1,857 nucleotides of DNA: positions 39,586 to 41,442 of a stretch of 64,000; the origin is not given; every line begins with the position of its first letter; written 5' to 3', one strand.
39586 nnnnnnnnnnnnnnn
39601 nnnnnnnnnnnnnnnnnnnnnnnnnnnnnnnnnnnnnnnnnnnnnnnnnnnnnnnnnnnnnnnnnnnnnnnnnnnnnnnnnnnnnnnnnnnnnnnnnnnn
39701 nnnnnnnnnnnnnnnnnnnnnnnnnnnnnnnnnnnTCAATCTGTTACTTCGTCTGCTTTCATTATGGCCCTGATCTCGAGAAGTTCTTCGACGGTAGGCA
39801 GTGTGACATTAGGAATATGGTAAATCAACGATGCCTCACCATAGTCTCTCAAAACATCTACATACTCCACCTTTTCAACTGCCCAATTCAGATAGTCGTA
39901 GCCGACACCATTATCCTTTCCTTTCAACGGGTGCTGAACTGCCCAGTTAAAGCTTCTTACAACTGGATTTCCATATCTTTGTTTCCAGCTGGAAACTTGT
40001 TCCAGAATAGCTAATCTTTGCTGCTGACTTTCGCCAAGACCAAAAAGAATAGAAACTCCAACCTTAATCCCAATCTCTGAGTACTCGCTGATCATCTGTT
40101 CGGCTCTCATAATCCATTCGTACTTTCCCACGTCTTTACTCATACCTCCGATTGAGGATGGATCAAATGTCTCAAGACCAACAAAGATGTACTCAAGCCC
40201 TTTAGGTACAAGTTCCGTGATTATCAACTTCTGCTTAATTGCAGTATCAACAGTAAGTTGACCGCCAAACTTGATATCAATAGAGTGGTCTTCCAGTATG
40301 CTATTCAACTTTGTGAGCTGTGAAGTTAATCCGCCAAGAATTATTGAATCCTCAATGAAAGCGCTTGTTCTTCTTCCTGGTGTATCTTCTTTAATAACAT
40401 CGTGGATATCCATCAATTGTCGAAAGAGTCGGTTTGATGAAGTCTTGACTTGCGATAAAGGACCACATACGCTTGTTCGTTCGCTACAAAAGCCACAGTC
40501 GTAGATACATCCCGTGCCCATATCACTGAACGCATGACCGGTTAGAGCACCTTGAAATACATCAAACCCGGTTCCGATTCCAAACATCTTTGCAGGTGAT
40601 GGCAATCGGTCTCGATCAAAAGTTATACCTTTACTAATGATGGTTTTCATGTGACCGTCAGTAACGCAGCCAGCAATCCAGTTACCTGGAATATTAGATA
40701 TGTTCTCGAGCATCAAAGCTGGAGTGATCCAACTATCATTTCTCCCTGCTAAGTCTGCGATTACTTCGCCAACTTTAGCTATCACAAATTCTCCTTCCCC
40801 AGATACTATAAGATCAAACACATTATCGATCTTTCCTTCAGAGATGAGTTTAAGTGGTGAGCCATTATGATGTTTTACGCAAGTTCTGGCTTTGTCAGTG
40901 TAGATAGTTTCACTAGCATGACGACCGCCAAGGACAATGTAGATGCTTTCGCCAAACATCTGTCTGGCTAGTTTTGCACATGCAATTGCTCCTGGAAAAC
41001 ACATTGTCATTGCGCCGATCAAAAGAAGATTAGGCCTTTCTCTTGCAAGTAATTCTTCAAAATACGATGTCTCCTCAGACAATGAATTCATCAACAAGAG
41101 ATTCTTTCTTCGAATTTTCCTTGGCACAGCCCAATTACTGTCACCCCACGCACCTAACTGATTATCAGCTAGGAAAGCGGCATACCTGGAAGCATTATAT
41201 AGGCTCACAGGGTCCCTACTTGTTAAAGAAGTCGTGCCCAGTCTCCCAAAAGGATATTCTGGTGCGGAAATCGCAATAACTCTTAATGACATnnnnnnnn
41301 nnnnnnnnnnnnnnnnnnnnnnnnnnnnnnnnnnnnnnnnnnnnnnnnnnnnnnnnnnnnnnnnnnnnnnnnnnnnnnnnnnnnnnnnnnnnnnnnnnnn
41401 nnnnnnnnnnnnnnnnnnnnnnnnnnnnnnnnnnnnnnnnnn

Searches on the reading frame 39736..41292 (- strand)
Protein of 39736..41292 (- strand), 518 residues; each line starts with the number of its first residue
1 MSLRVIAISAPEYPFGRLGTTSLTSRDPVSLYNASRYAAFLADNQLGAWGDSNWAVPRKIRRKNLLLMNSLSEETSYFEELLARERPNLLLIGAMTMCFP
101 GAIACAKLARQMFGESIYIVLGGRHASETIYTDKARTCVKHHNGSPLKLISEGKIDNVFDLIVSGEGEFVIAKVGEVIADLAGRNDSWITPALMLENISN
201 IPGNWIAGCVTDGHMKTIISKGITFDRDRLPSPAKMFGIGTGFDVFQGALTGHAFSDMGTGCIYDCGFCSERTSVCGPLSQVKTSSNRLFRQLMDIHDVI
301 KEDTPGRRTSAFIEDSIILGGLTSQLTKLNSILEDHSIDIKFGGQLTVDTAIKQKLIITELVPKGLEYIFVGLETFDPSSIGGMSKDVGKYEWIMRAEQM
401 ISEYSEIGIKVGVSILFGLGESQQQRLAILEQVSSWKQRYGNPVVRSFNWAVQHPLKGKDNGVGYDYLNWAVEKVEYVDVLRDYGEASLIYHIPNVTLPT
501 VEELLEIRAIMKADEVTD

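Call 3: search_protein_families(library=pfam, proteins=[window:39736-41292:-], max_evalue=0.01)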
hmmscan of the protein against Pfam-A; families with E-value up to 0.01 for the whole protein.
window:39736-41292:- (518 aa): 1 family
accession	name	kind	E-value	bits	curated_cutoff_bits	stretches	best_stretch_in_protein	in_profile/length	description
PF04055.27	Radical_SAM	-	4.6e-05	24.1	29.5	1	259-432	4-165/166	Radical SAM superfamily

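Call 4: search_protein_families(library=ncbifam, proteins=[window:39736-41292:-], max_evalue=0.01)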
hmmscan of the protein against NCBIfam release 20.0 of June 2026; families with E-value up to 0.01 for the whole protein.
window:39736-41292:- (518 aa): 3 families
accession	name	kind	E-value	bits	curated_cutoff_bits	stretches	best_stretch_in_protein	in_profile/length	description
TIGR04434.1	rSAM_Pput_1520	hypoth_equivalog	6.8e-180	599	550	1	3-511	1-512/515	B12-binding domain/radical SAM domain-containing protein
TIGR04367.1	HpnR_B12_rSAM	equivalog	3.1e-06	26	650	1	232-416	166-332/490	hopanoid C-3 methylase HpnR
NF053743.1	LipS2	equivalog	9.3e-05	22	270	1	258-437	29-194/292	LipS2 family lipoyl synthase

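Call 16: find_homologous_proteins(query=window:39736-41292:-)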
Query window:39736-41292:- (518 aa): 313 proteins with E <= 0.001 among 8000 candidates; the best 120 are listed.
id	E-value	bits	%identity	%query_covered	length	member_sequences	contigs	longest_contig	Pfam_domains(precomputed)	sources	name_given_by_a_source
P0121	0.0e+0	1179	100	100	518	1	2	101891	-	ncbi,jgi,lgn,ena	ncbi:MAG: B12-binding domain/radical SAM domain-containing protein [Patescibacteria group bacterium]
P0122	1.8e-249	847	69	99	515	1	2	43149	PF04055.28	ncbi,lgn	-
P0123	3.7e-245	833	69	99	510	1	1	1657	PF04055.28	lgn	-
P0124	1.1e-243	828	69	99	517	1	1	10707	PF04055.28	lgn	-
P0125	3.6e-243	826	67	99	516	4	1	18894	PF04055.28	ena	-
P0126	2.7e-216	737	60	99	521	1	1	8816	PF04055.28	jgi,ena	-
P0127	1.3e-215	735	61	99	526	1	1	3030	PF04055.28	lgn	-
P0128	2.8e-196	671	58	98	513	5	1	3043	-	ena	-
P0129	2.0e-195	668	57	99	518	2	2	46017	PF04055.28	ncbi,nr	ncbi:B12-binding domain/radical SAM domain-containing protein [bacterium]|nr:MAG: B12-binding domain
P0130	2.7e-188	645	57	98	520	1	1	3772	-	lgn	-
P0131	1.4e-185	636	69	75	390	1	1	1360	-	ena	-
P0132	2.5e-184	632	55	98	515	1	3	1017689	PF04055.28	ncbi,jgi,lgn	-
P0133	3.2e-171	589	55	91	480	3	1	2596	PF04055.28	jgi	-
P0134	4.5e-170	585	51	99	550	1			PF04055.28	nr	nr:hypothetical protein [Cystobacter sp.]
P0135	4.7e-169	581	51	98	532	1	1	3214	PF04055.28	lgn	-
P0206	2.8e-148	513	47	99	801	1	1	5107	PF04055.28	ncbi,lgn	-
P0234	3.3e-142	493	63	62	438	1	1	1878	PF04055.28,PF00583.32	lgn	-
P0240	1.2e-141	491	63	62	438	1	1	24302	PF04055.28,PF00583.32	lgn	-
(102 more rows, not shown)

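Call 18: find_related_loci(query=A1, collection=genome_contigs, flank=7000)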
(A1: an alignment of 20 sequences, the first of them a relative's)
Query A1 (518 aa) in genome_contigs; peptide patterns used: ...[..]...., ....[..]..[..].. (x = any residue, [..] = any of these).
70 stretches matched a pattern; 59 encode a relative of the query (tblastn E <= 1e-3); 56 distinct loci.
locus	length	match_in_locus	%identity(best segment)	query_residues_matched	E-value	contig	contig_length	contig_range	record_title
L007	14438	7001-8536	69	1-512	0e+0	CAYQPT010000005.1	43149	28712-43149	MAG TPA_asm: uncultured Candidatus Saccharibacteria bacterium isolate SRP192927_co1_1036 genome assembly, contig: NODE_1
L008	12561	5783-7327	57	1-513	0e+0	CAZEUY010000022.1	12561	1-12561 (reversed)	MAG TPA_asm: uncultured Candidatus Saccharibacteria bacterium isolate SRP178699_co2_75 genome assembly, contig: NODE_454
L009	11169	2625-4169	57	1-513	0e+0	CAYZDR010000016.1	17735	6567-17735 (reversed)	MAG TPA_asm: uncultured Candidatus Saccharibacteria bacterium isolate binchicken_co332_114 genome assembly, contig: NODE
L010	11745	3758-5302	57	1-513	0e+0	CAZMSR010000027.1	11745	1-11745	MAG TPA_asm: uncultured Gammaproteobacteria bacterium isolate SRP200020_co2_147 genome assembly, contig: NODE_6290_lengt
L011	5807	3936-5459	55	1-507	0e+0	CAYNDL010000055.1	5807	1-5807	MAG TPA_asm: uncultured Candidatus Saccharibacteria bacterium isolate binchicken_co20_293 genome assembly, contig: NODE_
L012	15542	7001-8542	50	1-512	5e-171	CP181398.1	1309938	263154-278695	MAG: Candidatus Kerfeldbacteria bacterium isolate MKparc4 chromosome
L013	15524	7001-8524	49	1-507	7e-169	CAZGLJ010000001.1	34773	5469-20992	MAG TPA_asm: uncultured Candidatus Saccharibacteria bacterium isolate SRP050083_co1_295 genome assembly, contig: NODE_41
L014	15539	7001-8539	50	1-513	4e-167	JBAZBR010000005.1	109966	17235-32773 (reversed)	MAG: Patescibacteria group bacterium isolate SO_2017_GW1_117 NODE_1223_length_109966_cov_1.382933_OW334_2017, whole geno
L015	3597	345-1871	50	1-507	8e-175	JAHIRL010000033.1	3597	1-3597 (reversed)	MAG: Patescibacteria group bacterium isolate MM_PC_MetaG.mb.124 MM_PC_MetaG.mb.124_k141_360675, whole genome shotgun seq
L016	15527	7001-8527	49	1-513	4e-166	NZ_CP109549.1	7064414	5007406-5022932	Micromonospora sp. NBC_01392 chromosome, complete genome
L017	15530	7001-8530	49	1-512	2e-165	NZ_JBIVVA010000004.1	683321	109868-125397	Streptomyces sp. NPDC091279 NPDC091279_165_H2.ctg-0004, whole genome shotgun sequence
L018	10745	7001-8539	48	1-512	1e-164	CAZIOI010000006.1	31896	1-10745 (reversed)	MAG TPA_asm: uncultured Candidatus Saccharibacteria bacterium isolate SRP192927_co3_90 genome assembly, contig: NODE_267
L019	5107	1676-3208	47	1-512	7e-160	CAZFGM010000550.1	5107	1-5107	MAG TPA_asm: uncultured Alcaligenaceae bacterium isolate binchicken_co95_61 genome assembly, contig: NODE_9852_length_51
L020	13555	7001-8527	48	1-509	6e-157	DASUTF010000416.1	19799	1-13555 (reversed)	MAG TPA_asm: Pyrinomonadaceae bacterium isolate SMAG_U1756 k141_2066382, whole genome shotgun sequence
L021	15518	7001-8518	46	3-507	3e-154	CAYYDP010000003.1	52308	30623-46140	MAG TPA_asm: uncultured Gammaproteobacteria bacterium isolate SRP239054_co1_193 genome assembly, contig: NODE_345_length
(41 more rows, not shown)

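Call 23: search_solved_structures(query=window:39736-41292:-, max_evalue=1)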
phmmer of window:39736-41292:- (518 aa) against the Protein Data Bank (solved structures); distinct sequences matched with E-value up to 1: 0.

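Call 45: list_cluster_members(proteins=[P0134, P0206, P0234, P0240])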
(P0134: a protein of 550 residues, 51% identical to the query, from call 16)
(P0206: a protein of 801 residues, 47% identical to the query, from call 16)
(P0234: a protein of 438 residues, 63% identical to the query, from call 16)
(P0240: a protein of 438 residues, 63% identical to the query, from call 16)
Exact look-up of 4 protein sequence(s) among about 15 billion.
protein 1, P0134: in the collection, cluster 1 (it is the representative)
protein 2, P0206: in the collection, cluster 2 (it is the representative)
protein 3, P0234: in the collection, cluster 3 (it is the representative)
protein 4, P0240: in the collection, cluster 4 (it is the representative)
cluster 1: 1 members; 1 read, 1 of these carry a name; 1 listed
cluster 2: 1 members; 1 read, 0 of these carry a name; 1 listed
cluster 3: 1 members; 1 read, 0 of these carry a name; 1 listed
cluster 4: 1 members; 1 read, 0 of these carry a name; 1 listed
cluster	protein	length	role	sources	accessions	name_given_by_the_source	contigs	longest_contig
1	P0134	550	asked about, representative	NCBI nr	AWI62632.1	hypothetical protein [Cystobacter sp.]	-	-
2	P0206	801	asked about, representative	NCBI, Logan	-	-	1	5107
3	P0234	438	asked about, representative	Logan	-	-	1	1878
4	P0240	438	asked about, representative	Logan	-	-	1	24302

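Call 49: find_encoding_contigs(protein=P0240, flank=6000, max_places=2)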
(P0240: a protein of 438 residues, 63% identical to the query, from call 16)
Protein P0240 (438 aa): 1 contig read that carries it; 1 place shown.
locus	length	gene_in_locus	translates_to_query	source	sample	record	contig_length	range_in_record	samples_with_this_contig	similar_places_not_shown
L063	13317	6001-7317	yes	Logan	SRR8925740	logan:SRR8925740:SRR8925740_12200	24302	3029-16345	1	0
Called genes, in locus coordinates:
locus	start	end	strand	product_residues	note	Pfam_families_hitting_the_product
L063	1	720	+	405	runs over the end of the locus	PF20706:GT4-conflict, PF13439:Glyco_transf_4, PF13579:Glyco_trans_4_4, PF00534:Glycos_transf_1, PF13692:Glyco_trans_1_4, PF13524:Glyco_trans_1_2 (weak)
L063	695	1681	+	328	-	PF01636:APH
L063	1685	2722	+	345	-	PF01921:tRNA-synt_1f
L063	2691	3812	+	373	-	-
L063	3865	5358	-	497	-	PF02463:SMC_N (faint), PF03193:RsgA_GTPase (faint), PF00005:ABC_tran, PF01926:MMR_HSR1 (faint), PF13175:AAA_15 (faint), PF13304:AAA_21 (weak), PF12848:ABC_tran_Xtn (weak), PF00005:ABC_tran, +1 more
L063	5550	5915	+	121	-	-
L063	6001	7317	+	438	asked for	PF00583:Acetyltransf_1, PF04055:Radical_SAM (faint)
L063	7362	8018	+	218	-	PF03483:B3_4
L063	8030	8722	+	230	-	-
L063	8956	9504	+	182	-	PF01928:CYTH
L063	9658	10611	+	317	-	-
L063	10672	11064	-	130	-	-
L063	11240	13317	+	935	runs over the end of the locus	PF09346:SMI1_KNR4 (faint), PF14567:SUKH_5 (weak)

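Call 69: search_protein_families(library=pfam, alignment_id=A1, max_evalue=0.01)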
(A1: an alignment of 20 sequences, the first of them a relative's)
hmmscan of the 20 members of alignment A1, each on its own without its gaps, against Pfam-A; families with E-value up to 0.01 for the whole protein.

A. member 1, P0121 (518 aa): 1 family
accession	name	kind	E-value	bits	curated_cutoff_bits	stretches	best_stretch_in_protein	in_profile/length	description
PF04055.27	Radical_SAM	-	4.6e-05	24.1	29.5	1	259-432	4-165/166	Radical SAM superfamily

B. families by the number of members that match (of 20 scanned): 2 families
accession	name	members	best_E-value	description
PF04055.27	Radical_SAM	18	2.7e-13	Radical SAM superfamily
PF02310.24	B12-binding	2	0.00022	B12 binding domain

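Call 81: predict_structure(alignment_id=A1)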
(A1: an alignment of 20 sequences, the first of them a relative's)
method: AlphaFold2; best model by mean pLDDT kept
length: 518 residues; sequences in the alignment: 20
mean_pLDDT: 89.5   pTM: 0.92
mean pLDDT of the five models: 89.5, 88.3, 87.4, 86.4, 84.2
residues with pLDDT >= 90: 358; 70-90: 115; 50-70: 42; < 50: 3
segments of 3 or more residues with pLDDT < 50: none
pLDDT, mean of each block of 10 residues (from residue 1): 94 87 80 96 97 96 95 97 97 94 98 95 93 89 95 97 95 95 73 90 95 94 93 95 90 89 59 73 96 98 95 91 96 97 93 95 96 79 56 88 96 86 90 95 91 67 85 92 88 81 93 64
secondary structure, 60 per line:
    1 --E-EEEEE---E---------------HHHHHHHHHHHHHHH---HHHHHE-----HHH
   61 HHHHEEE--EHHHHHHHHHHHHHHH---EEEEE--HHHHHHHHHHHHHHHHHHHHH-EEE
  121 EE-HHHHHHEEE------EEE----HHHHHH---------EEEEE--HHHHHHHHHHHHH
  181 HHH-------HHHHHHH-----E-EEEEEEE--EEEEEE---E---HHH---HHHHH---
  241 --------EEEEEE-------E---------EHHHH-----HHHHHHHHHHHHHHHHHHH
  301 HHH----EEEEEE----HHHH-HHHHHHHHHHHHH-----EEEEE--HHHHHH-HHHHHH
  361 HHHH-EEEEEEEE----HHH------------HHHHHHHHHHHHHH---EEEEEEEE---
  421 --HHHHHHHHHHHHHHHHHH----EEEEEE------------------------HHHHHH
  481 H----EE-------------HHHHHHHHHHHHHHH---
elements in order: E5-9 H29-43 H47-51 H58-64 E65-67 H71-85 E89-93 H96-116 E118-122 H124-129 E130-132 E139-141 H146-151 E161-165 H168-183 H191-197 E205-211 E214-219 H233-237 E249-254 H273-276 H282-303 E308-313 H318-321 H323-335 E341-345 H348-353 H355-364 E366-373 H393-406 E410-417 H423-440 E445-450 H475-481 H501-515

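Call 85: fold_search(model_id=the predicted structure, library=pdb)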
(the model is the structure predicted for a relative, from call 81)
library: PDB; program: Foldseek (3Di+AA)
matches with E <= 10: 1688; with E <= 0.001: 33
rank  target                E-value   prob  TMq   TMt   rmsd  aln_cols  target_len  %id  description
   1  5ul4                  1.2e-13  1.00  0.50  0.37   6.6       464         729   15  Structure of Cobalamin-dependent S-adenosylmethionine radical enzyme OxsB with aqua-cobalamin and S-adenosylmethionine b (released 2017-04-19)
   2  6wte_A                5.6e-13  1.00  0.44  0.41   9.5       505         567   13  Structure of radical S-adenosylmethionine methyltransferase, TsrM, from Kitasatospora setae with cobalamin and [4Fe-4S (released 2020-12-23)
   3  6wtf_A                7.4e-13  1.00  0.44  0.42   8.9       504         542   14  Structure of radical S-adenosylmethionine methyltransferase, TsrM, from Kitasatospora setae with tryptophan substrate  (released 2020-12-23)
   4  5ul3                  7.9e-13  1.00  0.48  0.36   7.1       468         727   14  Structure of Cobalamin-dependent S-adenosylmethionine radical enzyme OxsB with aqua-cobalamin bound (released 2017-04-19)
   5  6wtf_B                1.2e-12  1.00  0.44  0.42   8.3       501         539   13  Structure of radical S-adenosylmethionine methyltransferase, TsrM, from Kitasatospora setae with tryptophan substrate  (released 2020-12-23)
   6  6wte_B                4.4e-12  1.00  0.45  0.44   7.9       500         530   12  Structure of radical S-adenosylmethionine methyltransferase, TsrM, from Kitasatospora setae with cobalamin and [4Fe-4S (released 2020-12-23)
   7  6fd2_B                3.1e-11  1.00  0.53  0.59   6.7       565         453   14  Radical SAM 1,2-diol dehydratase AprD4 in complex with its substrate paromamine (released 2018-01-17)
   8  9n1c                  4.4e-11  1.00  0.48  0.41   7.1       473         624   13  Crystal structure of CysS from Corallococcus sp. CA054B with 5'-deoxyadenosine, methionine, and pantetheinylated 3-ethox (released 2026-01-28)
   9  6fd2_A                2.6e-10  1.00  0.52  0.58   7.1       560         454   12  Radical SAM 1,2-diol dehydratase AprD4 in complex with its substrate paromamine (released 2018-01-17)
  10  6xi9_B                1.7e-07  1.00  0.32  0.41  11.4       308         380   13  X-ray crystal structure of MqnE from Pedobacter heparinus in complex with aminofutalosine and methionine (released 2020-07-15)
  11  6xig_A                2.5e-07  1.00  0.31  0.40  12.7       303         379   14  X-ray crystal structure of MqnE from Pedobacter heparinus (released 2020-07-15)
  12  6xig_B                3.4e-07  1.00  0.31  0.41  12.0       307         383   15  X-ray crystal structure of MqnE from Pedobacter heparinus (released 2020-07-15)
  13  6xi9_A                7.1e-07  1.00  0.31  0.40  12.8       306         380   14  X-ray crystal structure of MqnE from Pedobacter heparinus in complex with aminofutalosine and methionine (released 2020-07-15)
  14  7bi7_B                2.0e-05  1.00  0.29  0.49   7.0       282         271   13  An Unexpected P-Cluster like Intermediate En Route to the Nitrogenase FeMo-co (released 2021-03-10)
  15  8trw_A                2.0e-05  1.00  0.28  0.44  10.4       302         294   15  Structure of human LIAS (released 2025-06-11)
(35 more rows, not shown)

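Call 96: search_protein_families(library=padloc, proteins=[window:39736-41292:-], max_evalue=0.001)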
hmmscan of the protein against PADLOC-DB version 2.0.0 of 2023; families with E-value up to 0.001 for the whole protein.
window:39736-41292:- (518 aa): 0 families
